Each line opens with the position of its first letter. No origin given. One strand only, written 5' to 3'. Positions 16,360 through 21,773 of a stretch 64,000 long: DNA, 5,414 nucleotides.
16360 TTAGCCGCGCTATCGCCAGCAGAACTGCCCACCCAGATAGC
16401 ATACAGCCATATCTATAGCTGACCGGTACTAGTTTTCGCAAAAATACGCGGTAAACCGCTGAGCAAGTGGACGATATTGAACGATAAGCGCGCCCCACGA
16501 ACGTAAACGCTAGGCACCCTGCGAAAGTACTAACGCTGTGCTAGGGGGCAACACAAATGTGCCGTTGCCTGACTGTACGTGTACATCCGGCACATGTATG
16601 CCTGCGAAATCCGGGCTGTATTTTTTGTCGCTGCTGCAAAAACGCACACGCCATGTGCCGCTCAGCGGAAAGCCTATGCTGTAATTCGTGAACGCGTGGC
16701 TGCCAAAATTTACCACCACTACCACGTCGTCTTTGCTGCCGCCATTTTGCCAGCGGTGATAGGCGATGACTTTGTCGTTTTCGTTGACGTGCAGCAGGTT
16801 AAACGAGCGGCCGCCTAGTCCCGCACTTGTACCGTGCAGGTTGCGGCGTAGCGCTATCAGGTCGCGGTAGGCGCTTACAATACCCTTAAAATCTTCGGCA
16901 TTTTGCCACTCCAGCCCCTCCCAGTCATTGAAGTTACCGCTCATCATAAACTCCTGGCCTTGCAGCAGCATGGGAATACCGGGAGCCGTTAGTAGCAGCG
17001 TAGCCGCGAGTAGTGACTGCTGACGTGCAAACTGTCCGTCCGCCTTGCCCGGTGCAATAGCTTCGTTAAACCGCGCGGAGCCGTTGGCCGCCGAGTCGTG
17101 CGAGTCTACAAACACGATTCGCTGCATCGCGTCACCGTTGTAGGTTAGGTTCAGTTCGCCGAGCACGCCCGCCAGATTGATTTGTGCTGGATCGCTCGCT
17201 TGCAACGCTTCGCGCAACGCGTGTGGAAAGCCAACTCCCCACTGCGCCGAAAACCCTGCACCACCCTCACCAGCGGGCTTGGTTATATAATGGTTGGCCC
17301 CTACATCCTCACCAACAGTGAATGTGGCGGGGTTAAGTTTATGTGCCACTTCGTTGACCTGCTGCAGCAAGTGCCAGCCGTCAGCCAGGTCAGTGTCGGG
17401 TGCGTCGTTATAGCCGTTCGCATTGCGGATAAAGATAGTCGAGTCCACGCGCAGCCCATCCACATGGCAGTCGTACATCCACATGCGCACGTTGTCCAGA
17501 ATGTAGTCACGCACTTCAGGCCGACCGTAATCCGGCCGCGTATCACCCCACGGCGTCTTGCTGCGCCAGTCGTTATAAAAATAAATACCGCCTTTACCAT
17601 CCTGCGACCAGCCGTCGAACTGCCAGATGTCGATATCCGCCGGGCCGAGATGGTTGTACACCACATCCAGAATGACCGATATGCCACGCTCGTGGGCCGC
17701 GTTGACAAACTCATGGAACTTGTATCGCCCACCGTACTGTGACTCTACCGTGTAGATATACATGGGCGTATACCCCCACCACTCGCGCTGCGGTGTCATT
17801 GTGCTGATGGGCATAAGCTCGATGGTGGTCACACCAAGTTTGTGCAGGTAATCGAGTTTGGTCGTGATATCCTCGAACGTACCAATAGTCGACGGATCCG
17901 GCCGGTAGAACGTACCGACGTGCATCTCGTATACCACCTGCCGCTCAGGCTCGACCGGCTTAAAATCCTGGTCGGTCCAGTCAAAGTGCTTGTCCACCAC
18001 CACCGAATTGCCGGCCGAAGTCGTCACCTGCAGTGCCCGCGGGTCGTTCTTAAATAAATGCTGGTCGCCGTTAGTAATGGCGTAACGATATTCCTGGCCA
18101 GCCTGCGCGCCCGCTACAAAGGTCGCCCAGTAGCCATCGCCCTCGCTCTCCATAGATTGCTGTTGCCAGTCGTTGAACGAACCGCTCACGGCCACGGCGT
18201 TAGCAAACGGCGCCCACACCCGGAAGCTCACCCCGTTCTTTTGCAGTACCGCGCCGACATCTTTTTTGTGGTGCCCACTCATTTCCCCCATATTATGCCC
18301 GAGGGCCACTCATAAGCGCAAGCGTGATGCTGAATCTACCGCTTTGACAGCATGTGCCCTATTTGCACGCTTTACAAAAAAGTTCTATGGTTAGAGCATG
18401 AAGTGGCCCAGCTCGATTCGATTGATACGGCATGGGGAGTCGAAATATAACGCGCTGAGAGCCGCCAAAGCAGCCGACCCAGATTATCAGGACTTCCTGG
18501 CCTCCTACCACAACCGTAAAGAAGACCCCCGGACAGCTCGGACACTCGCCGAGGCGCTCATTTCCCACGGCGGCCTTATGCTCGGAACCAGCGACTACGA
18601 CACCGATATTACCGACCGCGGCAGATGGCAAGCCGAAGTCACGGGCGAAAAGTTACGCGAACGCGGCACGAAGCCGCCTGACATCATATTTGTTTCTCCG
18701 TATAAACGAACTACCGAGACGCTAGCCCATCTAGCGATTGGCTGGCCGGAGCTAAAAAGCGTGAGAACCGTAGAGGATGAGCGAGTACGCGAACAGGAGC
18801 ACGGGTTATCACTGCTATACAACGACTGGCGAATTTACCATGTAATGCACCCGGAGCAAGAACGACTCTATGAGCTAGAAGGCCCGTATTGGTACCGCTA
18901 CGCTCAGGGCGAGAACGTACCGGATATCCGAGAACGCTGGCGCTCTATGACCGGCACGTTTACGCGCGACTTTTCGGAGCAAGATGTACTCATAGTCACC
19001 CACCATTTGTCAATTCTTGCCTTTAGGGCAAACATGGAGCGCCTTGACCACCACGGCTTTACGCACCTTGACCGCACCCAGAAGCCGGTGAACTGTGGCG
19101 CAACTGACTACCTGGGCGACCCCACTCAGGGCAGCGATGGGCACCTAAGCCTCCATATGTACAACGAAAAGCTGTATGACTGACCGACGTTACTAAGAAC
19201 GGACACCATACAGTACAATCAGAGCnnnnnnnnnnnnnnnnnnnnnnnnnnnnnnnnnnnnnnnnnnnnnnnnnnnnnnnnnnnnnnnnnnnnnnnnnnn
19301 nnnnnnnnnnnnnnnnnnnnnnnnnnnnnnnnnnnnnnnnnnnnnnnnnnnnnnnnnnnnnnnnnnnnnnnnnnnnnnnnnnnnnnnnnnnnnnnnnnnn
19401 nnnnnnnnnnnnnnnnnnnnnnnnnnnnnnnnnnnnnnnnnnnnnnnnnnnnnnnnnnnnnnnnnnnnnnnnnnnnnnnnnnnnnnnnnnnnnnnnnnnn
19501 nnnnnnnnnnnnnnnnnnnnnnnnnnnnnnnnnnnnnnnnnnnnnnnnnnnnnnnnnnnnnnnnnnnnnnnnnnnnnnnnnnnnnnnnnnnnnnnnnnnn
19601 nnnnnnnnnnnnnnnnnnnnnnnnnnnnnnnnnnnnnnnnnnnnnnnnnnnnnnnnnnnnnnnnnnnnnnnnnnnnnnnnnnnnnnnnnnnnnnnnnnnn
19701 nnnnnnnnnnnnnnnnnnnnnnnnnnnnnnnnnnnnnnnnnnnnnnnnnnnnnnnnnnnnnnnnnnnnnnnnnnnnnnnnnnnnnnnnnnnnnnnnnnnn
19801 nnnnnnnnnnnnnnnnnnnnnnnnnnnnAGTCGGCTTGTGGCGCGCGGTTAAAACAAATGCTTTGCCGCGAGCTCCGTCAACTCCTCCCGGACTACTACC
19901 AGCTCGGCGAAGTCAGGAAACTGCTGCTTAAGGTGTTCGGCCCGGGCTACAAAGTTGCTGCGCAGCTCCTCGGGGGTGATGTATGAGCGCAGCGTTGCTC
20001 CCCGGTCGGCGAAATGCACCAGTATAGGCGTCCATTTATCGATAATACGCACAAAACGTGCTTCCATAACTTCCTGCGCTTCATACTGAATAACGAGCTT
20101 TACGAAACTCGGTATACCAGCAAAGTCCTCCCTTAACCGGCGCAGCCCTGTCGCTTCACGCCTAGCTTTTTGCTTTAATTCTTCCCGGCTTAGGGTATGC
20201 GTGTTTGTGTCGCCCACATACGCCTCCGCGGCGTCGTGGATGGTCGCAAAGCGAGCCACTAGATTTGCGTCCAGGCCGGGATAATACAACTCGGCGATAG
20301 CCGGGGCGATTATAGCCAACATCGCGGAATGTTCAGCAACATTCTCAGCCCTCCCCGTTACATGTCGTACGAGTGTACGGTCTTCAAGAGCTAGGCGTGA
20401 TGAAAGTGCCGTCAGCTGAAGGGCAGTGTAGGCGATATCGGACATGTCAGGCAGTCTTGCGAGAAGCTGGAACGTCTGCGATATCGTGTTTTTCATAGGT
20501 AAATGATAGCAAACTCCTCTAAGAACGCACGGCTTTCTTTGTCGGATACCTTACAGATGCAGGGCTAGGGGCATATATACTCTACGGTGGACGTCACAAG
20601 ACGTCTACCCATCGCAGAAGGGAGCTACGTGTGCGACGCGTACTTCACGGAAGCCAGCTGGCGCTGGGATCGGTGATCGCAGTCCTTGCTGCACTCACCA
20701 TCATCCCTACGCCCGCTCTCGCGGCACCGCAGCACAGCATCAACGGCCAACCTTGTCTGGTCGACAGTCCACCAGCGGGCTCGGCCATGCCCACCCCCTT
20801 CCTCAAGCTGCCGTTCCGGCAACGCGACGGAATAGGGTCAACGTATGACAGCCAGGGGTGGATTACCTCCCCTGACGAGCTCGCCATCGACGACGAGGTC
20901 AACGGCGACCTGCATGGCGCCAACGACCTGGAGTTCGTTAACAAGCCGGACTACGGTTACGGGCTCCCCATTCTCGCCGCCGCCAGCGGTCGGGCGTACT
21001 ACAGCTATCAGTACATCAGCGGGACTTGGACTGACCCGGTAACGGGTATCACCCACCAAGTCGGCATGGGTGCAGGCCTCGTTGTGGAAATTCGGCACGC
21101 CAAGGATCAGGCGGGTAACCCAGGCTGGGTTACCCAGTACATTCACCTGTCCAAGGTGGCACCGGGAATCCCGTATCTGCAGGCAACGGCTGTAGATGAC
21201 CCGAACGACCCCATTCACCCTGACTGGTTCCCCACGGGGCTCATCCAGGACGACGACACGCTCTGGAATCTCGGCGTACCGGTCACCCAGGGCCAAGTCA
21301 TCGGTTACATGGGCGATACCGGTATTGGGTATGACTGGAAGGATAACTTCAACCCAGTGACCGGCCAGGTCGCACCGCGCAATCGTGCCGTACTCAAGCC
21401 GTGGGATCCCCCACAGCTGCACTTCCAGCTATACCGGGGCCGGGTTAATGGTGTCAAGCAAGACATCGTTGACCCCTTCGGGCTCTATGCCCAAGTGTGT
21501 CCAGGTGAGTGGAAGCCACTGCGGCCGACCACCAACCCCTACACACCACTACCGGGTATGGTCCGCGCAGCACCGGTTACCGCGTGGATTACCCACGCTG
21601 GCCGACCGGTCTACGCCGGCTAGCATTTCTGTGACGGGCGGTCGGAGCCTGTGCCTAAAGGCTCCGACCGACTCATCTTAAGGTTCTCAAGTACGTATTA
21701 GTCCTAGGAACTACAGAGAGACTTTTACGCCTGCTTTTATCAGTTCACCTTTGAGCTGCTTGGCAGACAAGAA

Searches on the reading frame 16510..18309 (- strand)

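Call 68: search_protein_families(library=pfam, proteins=[window:16510-18309:-], max_evalue=0.01)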
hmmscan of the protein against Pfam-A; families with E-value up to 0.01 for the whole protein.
window:16510-18309:- (599 aa): 7 families
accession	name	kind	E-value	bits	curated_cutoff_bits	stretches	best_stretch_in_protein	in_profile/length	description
PF00128.31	Alpha-amylase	-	8.2e-34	118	22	2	133-222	6-93/446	Alpha amylase, catalytic domain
PF02922.24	CBM_48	-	4.5e-13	49.8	22.4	1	19-90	3-81/83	Carbohydrate-binding module 48 (Isoamylase N-terminal domain)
PF02806.24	Alpha-amylase_C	-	1.1e-12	48.5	21.2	1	509-596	6-93/95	Alpha amylase, C-terminal all-beta domain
PF11941.14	DUF3459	-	1.7e-05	25.6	22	1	481-563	2-74/90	Domain of unknown function (DUF3459)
PF21702.3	GLGE_C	-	0.00023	21.7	27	1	507-542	2-36/87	GLGE, C-terminal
PF16561.11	AMPK1_CBM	-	0.0019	18.8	26.8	0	32-84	7-58/85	Glycogen recognition site of AMP-activated protein kinase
PF22019.2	GlgB_N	-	0.0065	17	27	0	19-84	21-88/94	alpha-1,4-glucan branching enzyme GlgB, N-terminal domain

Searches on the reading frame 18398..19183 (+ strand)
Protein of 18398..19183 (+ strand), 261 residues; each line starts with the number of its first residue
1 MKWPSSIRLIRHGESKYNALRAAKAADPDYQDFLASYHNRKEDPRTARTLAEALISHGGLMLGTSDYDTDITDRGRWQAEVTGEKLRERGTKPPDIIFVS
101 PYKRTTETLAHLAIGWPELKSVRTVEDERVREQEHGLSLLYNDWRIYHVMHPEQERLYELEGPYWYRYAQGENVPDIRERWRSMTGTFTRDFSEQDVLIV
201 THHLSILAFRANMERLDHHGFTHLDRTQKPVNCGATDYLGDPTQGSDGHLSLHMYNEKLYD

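Call 68: search_protein_families(library=pfam, proteins=[window:18398-19183:+], max_evalue=0.01)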
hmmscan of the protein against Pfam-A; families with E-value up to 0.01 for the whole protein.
window:18398-19183:+ (261 aa): 1 family
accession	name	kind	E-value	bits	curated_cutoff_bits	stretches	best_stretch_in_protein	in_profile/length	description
PF00300.27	His_Phos_1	-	2.4e-19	70.2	21.7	1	66-224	20-169/194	Histidine phosphatase superfamily (branch 1)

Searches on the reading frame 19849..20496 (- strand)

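Call 9: search_protein_families(library=pfam, proteins=[window:19849-20496:-], max_evalue=0.01)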
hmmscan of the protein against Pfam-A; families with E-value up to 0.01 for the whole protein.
window:19849-20496:- (215 aa): 3 families
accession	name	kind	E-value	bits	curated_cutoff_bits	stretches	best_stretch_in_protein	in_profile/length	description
PF13023.12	HD_3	-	1.2e-18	68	22.5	1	40-172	9-142/165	HD domain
PF12917.13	YfbR-like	-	3.6e-07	30.5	25.9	1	34-102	8-79/182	5'-deoxynucleotidase YfbR-like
PF01966.28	HD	-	8.7e-05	23.2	22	1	53-154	1-112/116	HD domain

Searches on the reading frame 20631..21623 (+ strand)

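Call 9: search_protein_families(library=pfam, proteins=[window:20631-21623:+], max_evalue=0.01)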
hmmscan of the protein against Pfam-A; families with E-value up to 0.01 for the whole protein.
window:20631-21623:+ (330 aa): 1 family
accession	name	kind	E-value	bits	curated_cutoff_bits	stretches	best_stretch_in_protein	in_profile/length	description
PF01551.29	Peptidase_M23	-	8.5e-05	23.1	28.7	0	213-231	58-76/96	Peptidase family M23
